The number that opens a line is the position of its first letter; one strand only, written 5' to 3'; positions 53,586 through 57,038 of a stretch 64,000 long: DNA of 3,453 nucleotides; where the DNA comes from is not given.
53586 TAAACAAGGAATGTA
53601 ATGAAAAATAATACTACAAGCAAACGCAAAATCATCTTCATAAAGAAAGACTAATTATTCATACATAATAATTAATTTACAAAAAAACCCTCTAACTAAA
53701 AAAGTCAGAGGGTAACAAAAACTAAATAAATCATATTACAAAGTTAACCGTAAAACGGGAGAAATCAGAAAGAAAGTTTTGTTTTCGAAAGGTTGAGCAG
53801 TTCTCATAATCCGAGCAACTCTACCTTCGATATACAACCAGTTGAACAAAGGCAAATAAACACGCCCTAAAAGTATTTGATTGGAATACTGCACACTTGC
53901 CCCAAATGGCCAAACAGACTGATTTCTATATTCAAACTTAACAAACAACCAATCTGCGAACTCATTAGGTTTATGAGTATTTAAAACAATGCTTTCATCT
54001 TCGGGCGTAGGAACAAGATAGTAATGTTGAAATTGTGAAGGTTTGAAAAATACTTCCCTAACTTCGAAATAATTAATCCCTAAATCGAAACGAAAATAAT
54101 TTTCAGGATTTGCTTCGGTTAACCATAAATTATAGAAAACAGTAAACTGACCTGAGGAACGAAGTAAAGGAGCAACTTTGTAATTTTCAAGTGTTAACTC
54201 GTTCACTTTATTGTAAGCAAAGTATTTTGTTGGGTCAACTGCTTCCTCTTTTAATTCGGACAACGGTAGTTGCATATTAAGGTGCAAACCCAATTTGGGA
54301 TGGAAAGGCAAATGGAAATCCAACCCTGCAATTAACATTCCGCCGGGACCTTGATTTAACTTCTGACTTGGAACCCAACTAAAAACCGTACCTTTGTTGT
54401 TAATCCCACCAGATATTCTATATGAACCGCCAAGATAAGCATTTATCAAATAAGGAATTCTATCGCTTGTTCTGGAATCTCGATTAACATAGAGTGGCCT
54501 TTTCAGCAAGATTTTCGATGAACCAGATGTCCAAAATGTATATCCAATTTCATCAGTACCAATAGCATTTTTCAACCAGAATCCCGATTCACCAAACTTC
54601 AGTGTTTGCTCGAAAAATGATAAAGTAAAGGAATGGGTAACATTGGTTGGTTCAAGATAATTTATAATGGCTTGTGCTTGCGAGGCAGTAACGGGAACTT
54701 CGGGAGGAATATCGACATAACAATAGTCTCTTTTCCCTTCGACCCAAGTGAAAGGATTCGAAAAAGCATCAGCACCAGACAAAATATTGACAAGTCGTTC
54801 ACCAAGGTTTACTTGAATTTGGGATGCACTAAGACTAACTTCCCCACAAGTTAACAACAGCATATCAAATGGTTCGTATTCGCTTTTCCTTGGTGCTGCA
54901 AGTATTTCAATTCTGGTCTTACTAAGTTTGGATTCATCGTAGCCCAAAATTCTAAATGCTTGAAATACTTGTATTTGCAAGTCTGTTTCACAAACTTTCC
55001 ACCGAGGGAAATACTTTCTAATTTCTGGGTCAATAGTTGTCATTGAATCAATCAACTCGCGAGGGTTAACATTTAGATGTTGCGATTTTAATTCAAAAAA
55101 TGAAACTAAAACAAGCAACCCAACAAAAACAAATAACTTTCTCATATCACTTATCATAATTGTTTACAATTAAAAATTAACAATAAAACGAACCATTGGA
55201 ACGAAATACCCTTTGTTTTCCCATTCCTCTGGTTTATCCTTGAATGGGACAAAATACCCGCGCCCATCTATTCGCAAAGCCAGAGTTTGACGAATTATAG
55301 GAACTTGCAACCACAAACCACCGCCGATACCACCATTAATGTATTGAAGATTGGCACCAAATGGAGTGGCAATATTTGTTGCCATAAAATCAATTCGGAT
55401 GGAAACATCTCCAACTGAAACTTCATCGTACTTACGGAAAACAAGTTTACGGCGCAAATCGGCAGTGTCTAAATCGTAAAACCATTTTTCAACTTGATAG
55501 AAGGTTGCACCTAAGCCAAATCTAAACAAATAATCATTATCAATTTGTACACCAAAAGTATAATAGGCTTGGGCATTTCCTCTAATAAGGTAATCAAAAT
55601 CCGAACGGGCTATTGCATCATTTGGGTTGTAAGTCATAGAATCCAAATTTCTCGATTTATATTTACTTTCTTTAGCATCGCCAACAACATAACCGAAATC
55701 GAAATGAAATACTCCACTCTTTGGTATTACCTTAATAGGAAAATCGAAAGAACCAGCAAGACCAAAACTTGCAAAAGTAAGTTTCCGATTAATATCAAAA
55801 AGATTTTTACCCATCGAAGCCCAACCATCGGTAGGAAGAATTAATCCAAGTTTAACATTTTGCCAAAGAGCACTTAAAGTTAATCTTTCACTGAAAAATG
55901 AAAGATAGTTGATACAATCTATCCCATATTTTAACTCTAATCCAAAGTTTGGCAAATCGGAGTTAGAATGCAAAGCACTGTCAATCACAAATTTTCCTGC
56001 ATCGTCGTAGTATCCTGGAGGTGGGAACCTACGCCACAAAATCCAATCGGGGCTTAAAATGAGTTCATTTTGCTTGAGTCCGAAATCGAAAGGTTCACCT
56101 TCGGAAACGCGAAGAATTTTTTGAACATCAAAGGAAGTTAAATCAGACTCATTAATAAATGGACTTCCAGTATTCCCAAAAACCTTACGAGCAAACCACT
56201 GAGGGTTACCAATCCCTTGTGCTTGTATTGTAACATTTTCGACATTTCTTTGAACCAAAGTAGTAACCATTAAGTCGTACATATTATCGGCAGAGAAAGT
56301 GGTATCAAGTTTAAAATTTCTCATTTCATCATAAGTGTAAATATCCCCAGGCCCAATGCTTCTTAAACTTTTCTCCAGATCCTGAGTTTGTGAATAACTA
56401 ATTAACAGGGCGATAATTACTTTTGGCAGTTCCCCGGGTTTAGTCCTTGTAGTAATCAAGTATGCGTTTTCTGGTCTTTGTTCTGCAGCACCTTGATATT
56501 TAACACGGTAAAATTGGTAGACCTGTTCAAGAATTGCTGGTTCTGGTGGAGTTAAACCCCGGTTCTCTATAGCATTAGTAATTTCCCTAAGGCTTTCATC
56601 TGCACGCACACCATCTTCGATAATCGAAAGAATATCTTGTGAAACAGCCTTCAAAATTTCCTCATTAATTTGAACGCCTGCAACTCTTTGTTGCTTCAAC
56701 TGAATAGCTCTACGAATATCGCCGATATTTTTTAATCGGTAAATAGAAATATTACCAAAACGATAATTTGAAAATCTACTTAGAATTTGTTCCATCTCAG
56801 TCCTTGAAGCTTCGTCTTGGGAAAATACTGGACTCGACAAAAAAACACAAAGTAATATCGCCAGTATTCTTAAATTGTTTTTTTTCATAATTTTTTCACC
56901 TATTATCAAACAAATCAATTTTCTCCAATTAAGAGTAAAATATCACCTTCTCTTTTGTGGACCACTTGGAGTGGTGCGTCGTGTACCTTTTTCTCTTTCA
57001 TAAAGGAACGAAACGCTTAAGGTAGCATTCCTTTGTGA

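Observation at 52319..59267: Four-gene envelope cluster: bitopic 774-aa protein, two paralogous OM-barrel-like proteins and a vWA-OmpA anchor, with no recognisable family for three of the four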

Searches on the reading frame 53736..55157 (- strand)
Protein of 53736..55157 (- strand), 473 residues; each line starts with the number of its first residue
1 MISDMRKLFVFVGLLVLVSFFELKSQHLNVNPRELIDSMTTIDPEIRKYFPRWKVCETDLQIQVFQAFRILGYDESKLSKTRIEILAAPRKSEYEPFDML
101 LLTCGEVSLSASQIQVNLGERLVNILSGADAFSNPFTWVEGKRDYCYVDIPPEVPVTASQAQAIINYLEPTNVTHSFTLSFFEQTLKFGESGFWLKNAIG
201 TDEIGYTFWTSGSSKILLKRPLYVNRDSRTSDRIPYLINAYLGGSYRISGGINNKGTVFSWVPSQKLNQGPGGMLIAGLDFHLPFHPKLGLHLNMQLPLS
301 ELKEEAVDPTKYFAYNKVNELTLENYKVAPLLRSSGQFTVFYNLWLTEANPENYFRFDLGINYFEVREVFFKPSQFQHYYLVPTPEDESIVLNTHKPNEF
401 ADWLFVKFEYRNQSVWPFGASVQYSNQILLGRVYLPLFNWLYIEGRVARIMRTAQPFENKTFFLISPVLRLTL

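Call 3: search_protein_families(library=pfam, proteins=[window:53736-55157:-], max_evalue=1)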
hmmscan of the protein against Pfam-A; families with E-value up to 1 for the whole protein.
window:53736-55157:- (473 aa): 0 families

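Call 4: search_protein_families(library=ncbifam, proteins=[window:53736-55157:-], max_evalue=1)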
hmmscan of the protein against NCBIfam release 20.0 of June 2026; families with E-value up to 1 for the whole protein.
window:53736-55157:- (473 aa): 3 families
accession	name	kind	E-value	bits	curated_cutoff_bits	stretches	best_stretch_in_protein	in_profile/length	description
NF001936.0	PRK00714.1-3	equivalog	0.0012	18.8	118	1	374-422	94-141/155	RNA pyrophosphohydrolase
TIGR03803.2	Gloeo_Verruco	domain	0.16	11.7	44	1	249-266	22-39/50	choice-of-anchor tandem repeat GloVer-containing protein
NF001937.0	PRK00714.1-4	equivalog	0.18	11.4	139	1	358-422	78-143/161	RNA pyrophosphohydrolase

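Call 25: find_homologous_proteins(query=window:53736-55157:-)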
Query window:53736-55157:- (473 aa): 400 proteins with E <= 0.001 among 5066 candidates; the best 120 are listed.
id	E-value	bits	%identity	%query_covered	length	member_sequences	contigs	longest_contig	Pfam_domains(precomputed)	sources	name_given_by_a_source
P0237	0.0e+0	1080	100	99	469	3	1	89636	-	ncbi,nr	ncbi:MAG: hypothetical protein N2560_03840 [Ignavibacteria bacterium]|nr:hypothetical protein [Ignav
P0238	8.4e-289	976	88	99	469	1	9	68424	-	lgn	-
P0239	1.7e-286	968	87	99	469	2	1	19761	-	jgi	-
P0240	6.0e-282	953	85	100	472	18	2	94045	-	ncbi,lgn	-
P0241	6.7e-273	923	80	99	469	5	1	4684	-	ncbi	ncbi:MAG: hypothetical protein ACK42Z_05520 [Candidatus Kapaibacteriota bacterium]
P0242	5.1e-255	865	76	100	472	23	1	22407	-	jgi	jgi:hypothetical protein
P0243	2.3e-251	852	76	99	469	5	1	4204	-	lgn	-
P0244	1.0e-241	821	74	99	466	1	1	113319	-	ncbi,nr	ncbi:MAG: hypothetical protein N2517_05210 [Ignavibacteria bacterium]|nr:hypothetical protein [Ignav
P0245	4.6e-241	818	71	99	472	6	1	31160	-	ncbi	-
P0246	6.6e-236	801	69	99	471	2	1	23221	-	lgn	-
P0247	6.4e-234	795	69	99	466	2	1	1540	-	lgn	-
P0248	3.0e-230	783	70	99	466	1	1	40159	-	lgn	-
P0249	2.5e-229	780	68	99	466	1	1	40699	-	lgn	-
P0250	7.9e-228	775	68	99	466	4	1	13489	-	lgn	-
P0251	4.2e-227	772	69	99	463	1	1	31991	-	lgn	-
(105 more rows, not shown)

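Call 51: search_protein_families(library=pfam, alignment_id=A3, max_evalue=0.1)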
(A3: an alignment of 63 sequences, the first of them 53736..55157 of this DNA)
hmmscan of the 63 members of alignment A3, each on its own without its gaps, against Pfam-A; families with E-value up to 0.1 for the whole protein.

A. member 1, window:53736-55157:- (473 aa): 0 families

B. families by the number of members that match (of 63 scanned): 4 families
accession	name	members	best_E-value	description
PF21012.3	DUF6850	2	0.045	Family of unknown function (DUF6850)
PF16051.10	DUF4797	1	0.024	Domain of unknown function (DUF4797)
PF17595.7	DUF5491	1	0.06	Family of unknown function (DUF5491)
PF12537.13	GPHR_N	1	0.1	The Golgi pH Regulator (GPHR) Family N-terminal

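Call 54: search_solved_structures(query=A3, max_evalue=1)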
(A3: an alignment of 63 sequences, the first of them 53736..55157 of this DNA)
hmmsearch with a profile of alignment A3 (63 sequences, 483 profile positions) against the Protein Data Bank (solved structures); distinct sequences matched with E-value up to 1: 0.
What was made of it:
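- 53736..55157 (-): Gene C: secreted paralogue of B, 473 aa (469 aa in the NCBI annotation). It has a highly conserved Cys-containing N-terminal domain and a B-like C-terminal beta domain. No family or PDB hit (calls 3, 4, 51, 54).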

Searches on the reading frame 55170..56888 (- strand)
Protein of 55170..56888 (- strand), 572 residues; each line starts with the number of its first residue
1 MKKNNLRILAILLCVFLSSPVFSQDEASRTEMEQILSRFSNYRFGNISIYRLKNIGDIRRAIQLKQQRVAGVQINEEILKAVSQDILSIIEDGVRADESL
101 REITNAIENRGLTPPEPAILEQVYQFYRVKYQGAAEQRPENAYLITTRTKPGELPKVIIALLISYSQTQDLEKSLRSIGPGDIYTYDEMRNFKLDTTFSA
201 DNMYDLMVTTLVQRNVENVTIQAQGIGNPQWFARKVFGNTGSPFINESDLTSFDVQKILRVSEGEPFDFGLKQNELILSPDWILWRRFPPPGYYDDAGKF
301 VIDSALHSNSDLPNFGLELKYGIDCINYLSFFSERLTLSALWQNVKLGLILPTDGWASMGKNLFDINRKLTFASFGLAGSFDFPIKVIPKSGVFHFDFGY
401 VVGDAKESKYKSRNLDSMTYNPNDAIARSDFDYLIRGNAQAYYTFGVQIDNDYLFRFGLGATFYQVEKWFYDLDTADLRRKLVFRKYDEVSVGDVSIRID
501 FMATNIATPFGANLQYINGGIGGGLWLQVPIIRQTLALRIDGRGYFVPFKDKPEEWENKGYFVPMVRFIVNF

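Call 3: search_protein_families(library=pfam, proteins=[window:55170-56888:-], max_evalue=1)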
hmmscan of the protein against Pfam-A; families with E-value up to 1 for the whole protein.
window:55170-56888:- (572 aa): 0 families

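Call 4: search_protein_families(library=ncbifam, proteins=[window:55170-56888:-], max_evalue=1)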
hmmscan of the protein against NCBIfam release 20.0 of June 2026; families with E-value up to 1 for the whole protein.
window:55170-56888:- (572 aa): 0 families

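Call 11: find_homologous_proteins(query=window:55170-56888:-)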
Query window:55170-56888:- (572 aa): 116 proteins with E <= 0.001 among 8000 candidates.
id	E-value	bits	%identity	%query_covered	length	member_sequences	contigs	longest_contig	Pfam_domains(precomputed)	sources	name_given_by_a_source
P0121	0.0e+0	1305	100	100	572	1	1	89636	-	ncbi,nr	ncbi:MAG: hypothetical protein N2560_03845 [Ignavibacteria bacterium]|nr:hypothetical protein [Ignav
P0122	0.0e+0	1163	88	100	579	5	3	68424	-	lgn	-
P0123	0.0e+0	1130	85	97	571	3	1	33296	-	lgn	-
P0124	0.0e+0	1119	83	100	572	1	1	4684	-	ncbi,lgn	ncbi:MAG: hypothetical protein ACK42Z_05515 [Candidatus Kapaibacteriota bacterium]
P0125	0.0e+0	1116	83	100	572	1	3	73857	-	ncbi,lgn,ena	-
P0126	0.0e+0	1112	84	99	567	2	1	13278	-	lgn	-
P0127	0.0e+0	1109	82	100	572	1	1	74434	-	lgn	-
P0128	0.0e+0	1101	82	100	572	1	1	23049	-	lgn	-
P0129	0.0e+0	1100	82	100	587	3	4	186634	-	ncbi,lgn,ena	ncbi:MAG: hypothetical protein ACPLX7_07820 [Candidatus Kapaibacteriota bacterium]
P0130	0.0e+0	1096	82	100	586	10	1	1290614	-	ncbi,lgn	-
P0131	0.0e+0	1078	81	100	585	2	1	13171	-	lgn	-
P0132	0.0e+0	1072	79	100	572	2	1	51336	-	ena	-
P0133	0.0e+0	1070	79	100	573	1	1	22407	-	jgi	jgi:hypothetical protein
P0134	0.0e+0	1070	79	100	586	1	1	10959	-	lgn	-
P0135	0.0e+0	1068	79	100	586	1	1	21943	-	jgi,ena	-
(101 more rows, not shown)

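Call 16: search_solved_structures(query=A2, max_evalue=1)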
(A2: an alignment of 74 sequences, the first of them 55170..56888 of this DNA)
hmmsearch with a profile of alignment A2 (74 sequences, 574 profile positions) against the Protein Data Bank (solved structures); distinct sequences matched with E-value up to 1: 2.
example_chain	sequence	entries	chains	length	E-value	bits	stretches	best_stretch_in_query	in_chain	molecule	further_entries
5maw_E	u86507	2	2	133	0.23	13.3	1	182-223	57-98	Flagellar protein FliS | Flagellar secretion chaperone FliS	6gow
1vh6_A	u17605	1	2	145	0.27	13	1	182-223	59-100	Flagellar protein fliS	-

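Call 30: predict_structure(alignment_id=A2)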
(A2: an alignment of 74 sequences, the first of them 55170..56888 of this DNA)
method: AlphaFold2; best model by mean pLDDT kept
length: 572 residues; sequences in the alignment: 74
mean_pLDDT: 81.9   pTM: 0.56
mean pLDDT of the five models: 81.9, 80.5, 80.0, 79.1, 79.0
residues with pLDDT >= 90: 163; 70-90: 317; 50-70: 66; < 50: 26
segments of 3 or more residues with pLDDT < 50: 19-25, 71-73, 133-135, 230-236, 387-389
pLDDT, mean of each block of 10 residues (from residue 1): 72 72 49 63 67 85 72 60 84 81 86 83 76 62 84 79 82 77 84 84 88 85 60 51 74 86 89 94 94 88 88 94 87 89 92 71 75 92 60 84 87 80 86 94 87 90 95 83 92 94 90 92 93 91 90 88 92 95
secondary structure, 60 per line:
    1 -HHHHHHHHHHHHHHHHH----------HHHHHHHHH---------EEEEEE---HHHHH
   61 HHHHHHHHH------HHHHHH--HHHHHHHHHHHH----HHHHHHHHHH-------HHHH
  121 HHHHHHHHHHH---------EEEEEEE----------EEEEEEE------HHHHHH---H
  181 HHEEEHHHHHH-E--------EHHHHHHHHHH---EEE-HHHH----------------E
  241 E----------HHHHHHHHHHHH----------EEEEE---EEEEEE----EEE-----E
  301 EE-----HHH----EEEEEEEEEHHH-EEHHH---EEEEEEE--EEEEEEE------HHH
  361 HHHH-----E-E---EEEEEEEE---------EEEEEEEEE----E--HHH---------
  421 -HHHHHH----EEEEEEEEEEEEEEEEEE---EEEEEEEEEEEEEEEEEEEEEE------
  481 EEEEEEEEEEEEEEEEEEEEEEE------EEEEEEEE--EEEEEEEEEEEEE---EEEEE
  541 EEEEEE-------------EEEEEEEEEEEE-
elements in order: H2-18 H29-37 E47-52 H56-69 H76-81 H84-95 H100-109 H117-131 E141-147 E158-164 H171-176 E183-185 H186-191 H203-212 E216-218 H220-223 H252-263 E274-278 E282-287 E292-294 E300-302 E315-323 E336-342 E345-351 H358-364 E376-383 E393-401 H422-427 E432-449 E453-474 E481-503 E510-517 E520-532 E536-546 E560-571
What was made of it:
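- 55170..56888 (-): Gene B: secreted protein, 572 aa. N-terminal alpha/beta domain (~29-265) and a C-terminal beta-strand domain (~274-571) that resembles OM beta-barrels. AlphaFold2 model, pLDDT 82 (call 30).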

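Call 34: fold_search(model_id=the predicted structure, library=pdb)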
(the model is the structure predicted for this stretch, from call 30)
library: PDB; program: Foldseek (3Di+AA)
matches with E <= 10: 1040; with E <= 0.001: 12
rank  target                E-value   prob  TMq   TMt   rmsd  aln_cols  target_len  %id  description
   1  5mdq_A                3.7e-05  0.96  0.17  0.24  21.7       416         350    9  Crystal structure of outer membrane expressed Chitoporin VhChip from Vibrio harveyi (released 2017-12-20)
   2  5mdo_A                6.8e-05  0.97  0.17  0.24  20.5       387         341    8  Crystal structure of in vitro folded Chitoporin VhChip from Vibrio harveyi (crystal form I) (released 2017-12-20)
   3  6ehb_A                2.8e-04  0.93  0.16  0.24  15.6       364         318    8  OmpU, an outer membrane protein, of Vibrio cholerae (released 2018-04-25)
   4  2fgq                  2.8e-04  0.77  0.14  0.21  18.7       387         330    8  High resolution X-ray structure of Omp32 in complex with malate (released 2006-01-31)
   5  8prn                  5.8e-04  0.87  0.15  0.25  16.0       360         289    9  E1M, K50A, R52A, D97A, E99A MUTANT OF RH. BLASTICA PORIN (released 1998-08-12)
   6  6ehc_A                5.8e-04  0.85  0.16  0.24  15.5       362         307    7  OmpUdeltaN (N-terminus deletion mutant of OmpU), outer membrane protein of Vibrio cholerae (released 2018-04-25)
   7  6ene_A                6.1e-04  0.94  0.20  0.29  15.8       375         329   10  OmpF orthologue from Enterobacter cloacae (OmpE35) (released 2018-10-31)
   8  4d65_A                6.4e-04  0.89  0.18  0.25  16.1       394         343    9  Structure of porin Omp-Pst2 from P. stuartii; the asymmetric unit contains a dimer of trimers. (released 2016-03-09)
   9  1opf_A                7.6e-04  0.92  0.19  0.27  15.9       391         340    8  THE STRUCTURE OF OMPF PORIN IN A TETRAGONAL CRYSTAL FORM (released 1995-02-07)
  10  2r4l_B                8.0e-04  0.84  0.18  0.22  22.1       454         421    8  Crystal structure of the long-chain fatty acid transporter FadL mutant P34A (released 2008-09-16)
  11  1e54_A                8.0e-04  0.75  0.14  0.21  21.9       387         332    8  Anion-selective porin from Comamonas acidovorans (released 2001-07-12)
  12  8hco_I                8.5e-04  0.72  0.16  0.23  16.5       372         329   10  Substrate-engaged TOM complex from yeast (released 2023-09-13)
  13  9wcb_A                1.1e-03  0.92  0.19  0.27  16.4       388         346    8  Open state of A8 gpJ 713 central tail fiber with OmpC G17 from E. coli EDL933 (released 2026-01-28)
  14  7eqm_A                1.1e-03  0.80  0.17  0.25  20.3       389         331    9  Apo Truncated VhChiP (Delta 1-19) (released 2022-08-10)
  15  4y25                  1.2e-03  0.91  0.19  0.32  14.5       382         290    8  Bacterial polysaccharide outer membrane secretin (released 2016-03-16)
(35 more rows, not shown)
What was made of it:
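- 55170..56888 (-): Foldseek PDB hits are almost all porins, OmpG, AlgE, FadL and the like, at E 4e-5 to 4e-3 and target TM-score 0.24-0.39 (call 34).
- Checked: Barrel-like nature: supported for B by an AlphaFold2 model (pLDDT 82, call 30) whose listed PDB fold matches are almost all outer-membrane barrels, but with low TM-scores (call 34).
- B's fold matches include polysaccharide and hydrophobic-substrate exporters and importers such as AlgE, PgaA and FadL (call 34). Foldseek TM-scores to real barrels are low (query 0.14-0.23, call 34). Almost all of the 50 listed fold matches of B are membrane beta-barrels; the two exceptions are very low-probability hits (call 34).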

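Call 50: search_protein_families(library=pfam, alignment_id=A2, max_evalue=0.1)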
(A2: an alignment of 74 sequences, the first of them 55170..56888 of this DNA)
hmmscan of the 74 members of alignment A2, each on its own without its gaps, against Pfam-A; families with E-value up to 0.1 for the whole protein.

A. member 1, window:55170-56888:- (572 aa): 0 families

B. families by the number of members that match (of 74 scanned): 8 families
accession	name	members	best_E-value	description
PF11767.14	SET_assoc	3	0.049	Histone lysine methyltransferase SET associated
PF22320.2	Zona_CL1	2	0.0084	Zonadhesin, first cohesin-like domain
PF03764.24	EFG_IV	2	0.034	Elongation factor G, domain IV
PF19165.5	DUF5847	1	0.0037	Family of unknown function (DUF5847)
PF06019.16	Phage_30_8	1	0.0063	Phage GP30.8 protein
PF23890.1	DUF7242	1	0.029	Family of unknown function (DUF7242)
PF01625.27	PMSR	1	0.069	Peptide methionine sulfoxide reductase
PF04858.18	TH1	1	0.07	TH1 protein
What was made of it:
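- Tried and rejected: Scanning every member of the B and C alignments gave only scattered chance hits (calls 50, 51).
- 55170..56888 (-): No Pfam or NCBIfam hit in any member (calls 3, 4, 50).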
